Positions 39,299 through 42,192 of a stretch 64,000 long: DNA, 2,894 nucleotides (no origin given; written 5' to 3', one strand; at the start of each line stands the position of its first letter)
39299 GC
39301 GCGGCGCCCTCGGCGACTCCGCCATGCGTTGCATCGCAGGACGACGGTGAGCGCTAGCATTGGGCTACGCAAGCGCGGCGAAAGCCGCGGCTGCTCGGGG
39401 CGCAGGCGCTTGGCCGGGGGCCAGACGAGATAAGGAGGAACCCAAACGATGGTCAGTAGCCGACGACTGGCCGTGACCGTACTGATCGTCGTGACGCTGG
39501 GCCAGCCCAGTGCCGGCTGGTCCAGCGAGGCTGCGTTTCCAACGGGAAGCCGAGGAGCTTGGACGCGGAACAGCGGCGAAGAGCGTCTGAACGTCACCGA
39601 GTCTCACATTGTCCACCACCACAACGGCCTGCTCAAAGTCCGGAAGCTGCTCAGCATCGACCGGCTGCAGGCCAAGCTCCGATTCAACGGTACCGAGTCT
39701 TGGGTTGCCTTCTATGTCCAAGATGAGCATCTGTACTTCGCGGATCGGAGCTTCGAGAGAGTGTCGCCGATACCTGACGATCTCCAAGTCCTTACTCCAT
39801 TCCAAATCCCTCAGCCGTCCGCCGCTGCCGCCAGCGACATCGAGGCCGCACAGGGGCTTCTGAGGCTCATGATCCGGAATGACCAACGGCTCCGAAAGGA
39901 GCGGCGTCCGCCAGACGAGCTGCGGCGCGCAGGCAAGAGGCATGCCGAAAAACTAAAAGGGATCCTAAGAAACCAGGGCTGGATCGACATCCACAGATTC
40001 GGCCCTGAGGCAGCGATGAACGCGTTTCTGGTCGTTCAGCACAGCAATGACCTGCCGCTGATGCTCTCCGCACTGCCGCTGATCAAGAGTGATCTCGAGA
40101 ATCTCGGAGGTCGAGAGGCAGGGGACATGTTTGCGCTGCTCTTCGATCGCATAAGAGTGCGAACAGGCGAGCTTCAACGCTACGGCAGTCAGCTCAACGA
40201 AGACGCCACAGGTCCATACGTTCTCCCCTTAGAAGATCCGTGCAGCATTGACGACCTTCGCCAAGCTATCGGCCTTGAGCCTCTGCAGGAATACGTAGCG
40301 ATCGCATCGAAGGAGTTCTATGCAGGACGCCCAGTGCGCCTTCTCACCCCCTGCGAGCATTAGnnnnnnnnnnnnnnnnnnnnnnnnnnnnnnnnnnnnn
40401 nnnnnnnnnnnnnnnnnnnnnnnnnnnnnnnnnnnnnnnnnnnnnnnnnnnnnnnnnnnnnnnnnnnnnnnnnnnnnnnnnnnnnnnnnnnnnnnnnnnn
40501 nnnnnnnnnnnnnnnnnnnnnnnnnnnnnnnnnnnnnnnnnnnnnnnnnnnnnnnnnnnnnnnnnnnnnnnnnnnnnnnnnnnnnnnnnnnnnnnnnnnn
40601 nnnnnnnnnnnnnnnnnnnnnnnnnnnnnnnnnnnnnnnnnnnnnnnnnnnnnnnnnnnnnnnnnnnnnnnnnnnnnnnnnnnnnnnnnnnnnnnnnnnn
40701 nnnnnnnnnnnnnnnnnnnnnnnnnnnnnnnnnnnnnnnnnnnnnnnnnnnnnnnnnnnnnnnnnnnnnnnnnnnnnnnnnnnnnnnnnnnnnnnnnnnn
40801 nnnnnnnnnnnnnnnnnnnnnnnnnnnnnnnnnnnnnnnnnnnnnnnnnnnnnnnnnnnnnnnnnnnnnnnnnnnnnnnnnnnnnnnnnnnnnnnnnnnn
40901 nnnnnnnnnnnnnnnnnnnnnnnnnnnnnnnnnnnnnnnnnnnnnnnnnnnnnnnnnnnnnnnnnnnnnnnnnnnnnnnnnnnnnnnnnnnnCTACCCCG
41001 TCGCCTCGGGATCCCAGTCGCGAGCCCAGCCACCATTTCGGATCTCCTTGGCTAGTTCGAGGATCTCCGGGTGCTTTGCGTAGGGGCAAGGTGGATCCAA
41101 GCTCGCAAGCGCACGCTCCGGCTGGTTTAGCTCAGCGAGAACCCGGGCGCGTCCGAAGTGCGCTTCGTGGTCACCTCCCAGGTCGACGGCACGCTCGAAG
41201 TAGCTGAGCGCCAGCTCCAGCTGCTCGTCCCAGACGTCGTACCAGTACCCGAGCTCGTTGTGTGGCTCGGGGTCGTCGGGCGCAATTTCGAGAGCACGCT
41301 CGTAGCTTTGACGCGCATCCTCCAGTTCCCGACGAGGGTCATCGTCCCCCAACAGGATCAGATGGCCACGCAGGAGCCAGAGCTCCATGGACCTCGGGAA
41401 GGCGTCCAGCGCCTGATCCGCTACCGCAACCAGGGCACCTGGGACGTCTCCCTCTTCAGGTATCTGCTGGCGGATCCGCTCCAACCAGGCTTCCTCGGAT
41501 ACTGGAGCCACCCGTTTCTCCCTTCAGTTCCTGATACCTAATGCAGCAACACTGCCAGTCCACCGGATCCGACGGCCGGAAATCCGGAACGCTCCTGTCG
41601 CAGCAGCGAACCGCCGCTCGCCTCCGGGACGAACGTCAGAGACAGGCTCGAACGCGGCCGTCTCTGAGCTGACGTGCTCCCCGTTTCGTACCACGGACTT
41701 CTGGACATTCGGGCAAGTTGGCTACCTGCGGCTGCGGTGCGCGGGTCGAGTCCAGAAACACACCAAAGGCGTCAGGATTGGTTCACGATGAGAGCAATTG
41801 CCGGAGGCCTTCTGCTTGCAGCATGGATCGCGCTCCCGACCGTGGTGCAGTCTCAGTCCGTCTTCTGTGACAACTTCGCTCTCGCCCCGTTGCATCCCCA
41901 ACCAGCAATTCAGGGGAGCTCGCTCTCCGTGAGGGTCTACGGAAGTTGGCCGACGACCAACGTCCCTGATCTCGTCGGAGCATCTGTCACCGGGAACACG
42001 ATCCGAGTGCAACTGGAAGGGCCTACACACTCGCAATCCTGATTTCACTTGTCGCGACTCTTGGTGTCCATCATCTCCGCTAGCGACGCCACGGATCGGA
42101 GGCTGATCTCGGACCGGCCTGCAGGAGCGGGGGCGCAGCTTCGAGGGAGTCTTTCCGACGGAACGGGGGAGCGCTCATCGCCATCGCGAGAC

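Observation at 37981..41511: Orphan cargo operon immediately beside the intact integrase: a candidate novel accessory (possibly defence) module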

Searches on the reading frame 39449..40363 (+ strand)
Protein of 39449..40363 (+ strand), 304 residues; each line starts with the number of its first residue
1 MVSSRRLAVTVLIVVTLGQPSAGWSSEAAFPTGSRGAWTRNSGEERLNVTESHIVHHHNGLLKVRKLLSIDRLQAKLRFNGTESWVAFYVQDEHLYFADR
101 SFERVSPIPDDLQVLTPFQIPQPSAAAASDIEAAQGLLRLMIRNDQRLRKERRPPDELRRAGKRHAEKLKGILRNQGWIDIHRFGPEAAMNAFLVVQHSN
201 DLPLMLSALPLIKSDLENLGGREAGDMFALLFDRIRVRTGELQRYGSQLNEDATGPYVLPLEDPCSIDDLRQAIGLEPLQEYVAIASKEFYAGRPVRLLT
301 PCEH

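Call 9: search_protein_families(library=pfam, proteins=[window:39449-40363:+], max_evalue=0.1)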
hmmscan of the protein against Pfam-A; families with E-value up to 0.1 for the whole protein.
window:39449-40363:+ (304 aa): 1 family
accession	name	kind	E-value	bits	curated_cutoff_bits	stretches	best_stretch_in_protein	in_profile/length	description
PF20329.3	DUF6624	-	2e-18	66.9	27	1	164-286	43-164/173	Family of unknown function (DUF6624)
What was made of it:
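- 39449..40363 (+): Gene B: 304-aa secreted protein. It has a signal peptide, a beta-rich N-domain and a helical DUF6624 domain (residues 164-286). Pfam PF20329, E 2e-18 (call 9).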

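Call 10: search_protein_families(library=padloc, proteins=[window:39449-40363:+], max_evalue=0.1)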
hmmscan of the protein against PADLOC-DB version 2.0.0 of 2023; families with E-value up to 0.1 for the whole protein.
window:39449-40363:+ (304 aa): 0 families

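Call 12: search_protein_families(library=ncbifam, proteins=[window:39449-40363:+], max_evalue=0.1)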
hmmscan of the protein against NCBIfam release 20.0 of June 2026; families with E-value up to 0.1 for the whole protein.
window:39449-40363:+ (304 aa): 0 families

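Call 13: search_protein_families(library=phrogs, proteins=[window:39449-40363:+], max_evalue=0.1)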
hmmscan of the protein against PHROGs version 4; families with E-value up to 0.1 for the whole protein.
window:39449-40363:+ (304 aa): 0 families

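Call 22: find_homologous_proteins(query=window:39449-40363:+)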
Query window:39449-40363:+ (304 aa): 3 proteins with E <= 0.001 among 2473 candidates.
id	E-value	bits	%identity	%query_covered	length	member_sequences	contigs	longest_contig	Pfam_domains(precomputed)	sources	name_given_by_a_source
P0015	3.9e-200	681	100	100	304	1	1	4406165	PF20329.3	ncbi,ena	-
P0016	2.3e-22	98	33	83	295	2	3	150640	PF20329.3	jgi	jgi:hypothetical protein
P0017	7.7e-5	40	30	59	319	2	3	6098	PF20329.3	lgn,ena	-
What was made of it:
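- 39449..40363 (+): Only 2 homologue clusters by word search (call 22).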

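Call 23: find_encoding_contigs(protein=P0015, flank=10000, max_places=2)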
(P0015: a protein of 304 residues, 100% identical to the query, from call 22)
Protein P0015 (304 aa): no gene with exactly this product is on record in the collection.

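Call 24: find_encoding_contigs(protein=P0016, flank=6000, max_places=3)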
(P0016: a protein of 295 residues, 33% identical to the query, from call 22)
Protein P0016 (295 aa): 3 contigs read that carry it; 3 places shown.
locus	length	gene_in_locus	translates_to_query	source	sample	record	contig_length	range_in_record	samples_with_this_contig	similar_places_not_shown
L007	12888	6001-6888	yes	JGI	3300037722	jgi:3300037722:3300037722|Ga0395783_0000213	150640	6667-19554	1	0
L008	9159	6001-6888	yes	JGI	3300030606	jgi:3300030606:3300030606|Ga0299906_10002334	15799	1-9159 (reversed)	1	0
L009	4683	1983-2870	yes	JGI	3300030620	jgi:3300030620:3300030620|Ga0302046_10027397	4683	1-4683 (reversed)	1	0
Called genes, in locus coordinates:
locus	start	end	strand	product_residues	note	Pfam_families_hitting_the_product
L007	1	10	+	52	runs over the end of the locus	-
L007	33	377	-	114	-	PF02452:PemK_toxin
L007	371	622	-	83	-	-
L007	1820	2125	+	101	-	PF03551:PadR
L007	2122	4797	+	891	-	PF12704:MacB_PCD, PF02687:FtsX, PF12704:MacB_PCD, PF02687:FtsX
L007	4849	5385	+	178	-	-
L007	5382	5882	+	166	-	PF03572:Peptidase_S41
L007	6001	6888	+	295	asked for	PF20329:DUF6624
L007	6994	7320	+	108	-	PF03992:ABM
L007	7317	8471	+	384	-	PF00465:Fe-ADH, PF13685:Fe-ADH_2, PF25137:ADH_Fe_C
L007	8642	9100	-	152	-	-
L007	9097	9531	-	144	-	PF00472:RF-1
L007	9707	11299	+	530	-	PF01645:Glu_synthase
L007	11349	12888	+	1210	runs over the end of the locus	PF16078:2-oxogl_dehyd_N (weak), PF00198:2-oxoacid_dh, PF00676:E1_dh, PF02779:Transket_pyr, PF16870:OxoGdeHyase_C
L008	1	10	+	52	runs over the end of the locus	-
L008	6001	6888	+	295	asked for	PF20329:DUF6624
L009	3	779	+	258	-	?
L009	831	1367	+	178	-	-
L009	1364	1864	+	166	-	PF03572:Peptidase_S41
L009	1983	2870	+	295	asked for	PF20329:DUF6624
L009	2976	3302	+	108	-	PF03992:ABM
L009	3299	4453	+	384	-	PF00465:Fe-ADH, PF13685:Fe-ADH_2, PF25137:ADH_Fe_C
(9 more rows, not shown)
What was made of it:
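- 39449..40363 (+): Unrelated context in L007-L009 (call 24).
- On Conserved multi-gene system (operon/module): B's homologue lies in an unrelated context (call 24).
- B's nearest homologue is in an unrelated locus (call 24). B is a Sec-secreted DUF6624 protein whose homologue lies next to an S41 peptidase, an ABM monooxygenase and an Fe-ADH (call 24).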

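Call 73: search_solved_structures(query=window:39449-40363:+, max_evalue=1)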
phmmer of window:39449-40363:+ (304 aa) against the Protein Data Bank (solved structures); distinct sequences matched with E-value up to 1: 2.
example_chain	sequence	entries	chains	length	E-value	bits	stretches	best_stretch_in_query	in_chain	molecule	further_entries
2odv_A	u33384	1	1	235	0.18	14.4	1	108-164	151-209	Plectin 1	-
2odu_A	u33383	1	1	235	0.28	13.8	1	108-164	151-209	Plectin 1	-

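Call 82: predict_structure(alignment_id=A3)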
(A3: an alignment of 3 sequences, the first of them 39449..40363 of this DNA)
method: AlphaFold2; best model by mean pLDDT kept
length: 304 residues; sequences in the alignment: 3
mean_pLDDT: 49.8   pTM: 0.40
mean pLDDT of the five models: 49.8, 46.8, 42.1, 39.3, 38.0
residues with pLDDT >= 90: 0; 70-90: 51; 50-70: 87; < 50: 166
segments of 3 or more residues with pLDDT < 50: 1-36, 45-74, 78-82, 104-124, 210-251, 255-257, 259-265, 273-276, 289-291, 299-304
pLDDT, mean of each block of 10 residues (from residue 1): 24 22 24 42 48 38 43 47 51 54 46 29 50 82 80 76 83 68 60 70 57 44 41 37 36 49 47 50 51 48 35
secondary structure, 60 per line:
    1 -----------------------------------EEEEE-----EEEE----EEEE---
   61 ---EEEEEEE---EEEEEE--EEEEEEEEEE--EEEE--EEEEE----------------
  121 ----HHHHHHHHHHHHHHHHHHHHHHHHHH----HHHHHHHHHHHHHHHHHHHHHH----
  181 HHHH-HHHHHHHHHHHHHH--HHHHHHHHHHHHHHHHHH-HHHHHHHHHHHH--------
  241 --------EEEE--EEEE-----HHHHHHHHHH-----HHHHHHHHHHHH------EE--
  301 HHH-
elements in order: E36-40 E46-49 E54-57 E64-70 E74-79 E82-91 E94-97 E100-104 H125-150 H155-176 H181-184 H186-199 H202-219 H221-232 E249-252 E255-258 H264-273 H279-290
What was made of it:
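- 39449..40363 (+): AF2 model unusable, pLDDT 50 (call 82).
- Tried and rejected: The AF2 model of B was too poor to search (pLDDT 50, call 82).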

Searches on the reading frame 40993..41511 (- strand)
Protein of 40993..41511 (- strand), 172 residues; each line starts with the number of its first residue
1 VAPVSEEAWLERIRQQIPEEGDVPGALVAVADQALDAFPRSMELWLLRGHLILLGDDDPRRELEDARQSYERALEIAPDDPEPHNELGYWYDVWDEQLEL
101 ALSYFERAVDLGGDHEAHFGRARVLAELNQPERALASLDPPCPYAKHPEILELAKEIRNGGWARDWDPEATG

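Call 9: search_protein_families(library=pfam, proteins=[window:40993-41511:-], max_evalue=0.1)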
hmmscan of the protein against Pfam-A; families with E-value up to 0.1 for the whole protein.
window:40993-41511:- (172 aa): 16 families
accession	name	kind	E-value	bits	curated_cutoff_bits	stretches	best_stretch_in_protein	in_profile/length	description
PF13432.12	TPR_16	-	6.1e-09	36.6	32.7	2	29-81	18-65/65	Tetratricopeptide repeat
PF13431.12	TPR_17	-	1.2e-08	35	24.4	1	70-89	2-21/34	Tetratricopeptide repeat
PF13428.12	TPR_14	-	1.7e-08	34.7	23.5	1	61-88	15-42/44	Tetratricopeptide repeat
PF07719.23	TPR_2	-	8.6e-08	32.2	27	1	62-80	16-34/34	Tetratricopeptide repeat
PF00515.34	TPR_1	-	1.4e-07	31.5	27.8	1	62-80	16-34/34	Tetratricopeptide repeat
PF14559.12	TPR_19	-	1.6e-07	32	25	1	96-139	5-49/68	Tetratricopeptide repeat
PF13414.12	TPR_11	-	1.8e-07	31.1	26.8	1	62-89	9-36/42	TPR repeat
PF13181.12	TPR_8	-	1.2e-05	25.5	25.7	0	63-80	17-34/34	Tetratricopeptide repeat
PF13424.12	TPR_12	-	8.2e-05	23.2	30.1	1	85-137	7-67/77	Tetratricopeptide repeat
PF13371.12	TPR_9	-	0.0035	17.7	35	0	95-139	8-53/73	Tetratricopeptide repeat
PF13176.12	TPR_7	-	0.02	15.4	27.9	0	61-82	13-34/36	Tetratricopeptide repeat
PF23233.1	HAT_Syf1_CNRKL1_N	-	0.038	14.2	27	1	3-76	13-89/161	Pre-mRNA-splicing factor Syf1/CNRKL1 N-terminal HAT repeat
PF23914.1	TPR_CcmH_CycH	-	0.044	14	42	0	35-82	43-85/158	Cytochrome c-type biogenesis protein H TPR domain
PF25062.1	ARM_TT21_N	-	0.053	13.7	40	1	62-135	115-188/222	Tetratricopeptide repeat protein 21 N-terminal ARM repeat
PF13174.12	TPR_6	-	0.061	14.4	26.3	0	116-138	1-23/33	Tetratricopeptide repeat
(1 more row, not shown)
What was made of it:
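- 40993..41511 (-): Gene D: 172-aa small cytoplasmic TPR protein, convergent with A-C. Pfam TPR_16/17/14/2/1 above cut-offs (call 9).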

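Call 10: search_protein_families(library=padloc, proteins=[window:40993-41511:-], max_evalue=0.1)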
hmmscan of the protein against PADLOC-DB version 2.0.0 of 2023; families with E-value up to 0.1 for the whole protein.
window:40993-41511:- (172 aa): 0 families

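Call 12: search_protein_families(library=ncbifam, proteins=[window:40993-41511:-], max_evalue=0.1)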
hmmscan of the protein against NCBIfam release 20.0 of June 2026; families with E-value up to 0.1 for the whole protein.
window:40993-41511:- (172 aa): 9 families
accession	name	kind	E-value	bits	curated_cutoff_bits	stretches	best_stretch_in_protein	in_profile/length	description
TIGR02917.1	PEP_TPR_lipo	equivalog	4.7e-07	28.1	312.2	1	28-135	587-689/899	XrtA/PEP-CTERM system TPR-repeat protein PrsT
TIGR02552.1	LcrH_SycD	equivalog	6.8e-05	22.6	104.8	1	62-114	67-118/136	SycD/LcrH family type III secretion system chaperone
TIGR02521.1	type_IV_pilW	equivalog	9.2e-05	22.1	154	1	62-110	46-93/234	type IV pilus biogenesis/stability protein PilW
NF040959.1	MamA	equivalog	0.00037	20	200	1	58-111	150-202/204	magnetosome protein MamA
NF047558.1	TPR_END_plus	domain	0.00038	20.4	32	0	117-138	1-22/56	TPR end-of-group domain-containing protein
TIGR00540.1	TPR_hemY_coli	hypoth_equivalog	0.0024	16.7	142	1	65-135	310-379/385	heme biosynthesis-associated TPR protein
NF033762.1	social_mot_Tgl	equivalog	0.0082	15.5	225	1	62-112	46-96/252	social motility TPR repeat lipoprotein Tgl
NF052415.1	T3SS_chap_SctY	equivalog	0.029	14.9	70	0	65-138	24-100/106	type III secretion apparatus assembly chaperone SctY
NF008391.2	PRK11189.1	equivalog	0.079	12.4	250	0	66-116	84-133/297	lipoprotein NlpI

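Call 13: search_protein_families(library=phrogs, proteins=[window:40993-41511:-], max_evalue=0.1)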
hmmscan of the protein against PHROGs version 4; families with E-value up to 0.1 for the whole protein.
window:40993-41511:- (172 aa): 2 families
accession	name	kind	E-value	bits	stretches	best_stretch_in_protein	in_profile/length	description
phrog_7590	-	unknown function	0.0065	17.3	1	61-136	103-178/234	-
phrog_24039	-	unknown function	0.047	13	1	60-93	597-626/780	-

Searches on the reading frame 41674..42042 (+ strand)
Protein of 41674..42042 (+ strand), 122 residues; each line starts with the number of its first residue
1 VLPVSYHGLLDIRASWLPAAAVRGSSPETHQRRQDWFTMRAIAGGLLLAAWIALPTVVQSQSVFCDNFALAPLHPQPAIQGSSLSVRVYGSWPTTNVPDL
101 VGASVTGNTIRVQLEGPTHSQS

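Call 9: search_protein_families(library=pfam, proteins=[window:41674-42042:+], max_evalue=0.1)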
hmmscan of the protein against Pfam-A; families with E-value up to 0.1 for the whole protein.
window:41674-42042:+ (122 aa): 0 families

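Call 12: search_protein_families(library=ncbifam, proteins=[window:41674-42042:+], max_evalue=0.1)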
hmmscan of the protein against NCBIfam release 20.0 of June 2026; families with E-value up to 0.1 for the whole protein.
window:41674-42042:+ (122 aa): 1 family
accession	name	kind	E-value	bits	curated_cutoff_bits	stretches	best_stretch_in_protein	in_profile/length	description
TIGR03807.1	RR_fam_repeat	repeat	0.058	13.3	15.75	0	103-111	16-24/27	putative cofactor-binding repeat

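Call 13: search_protein_families(library=phrogs, proteins=[window:41674-42042:+], max_evalue=0.1)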
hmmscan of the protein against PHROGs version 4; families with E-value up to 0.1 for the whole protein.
window:41674-42042:+ (122 aa): 1 family
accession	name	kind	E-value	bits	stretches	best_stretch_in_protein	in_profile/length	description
phrog_27712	-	unknown function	0.072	13.6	1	46-112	170-237/244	-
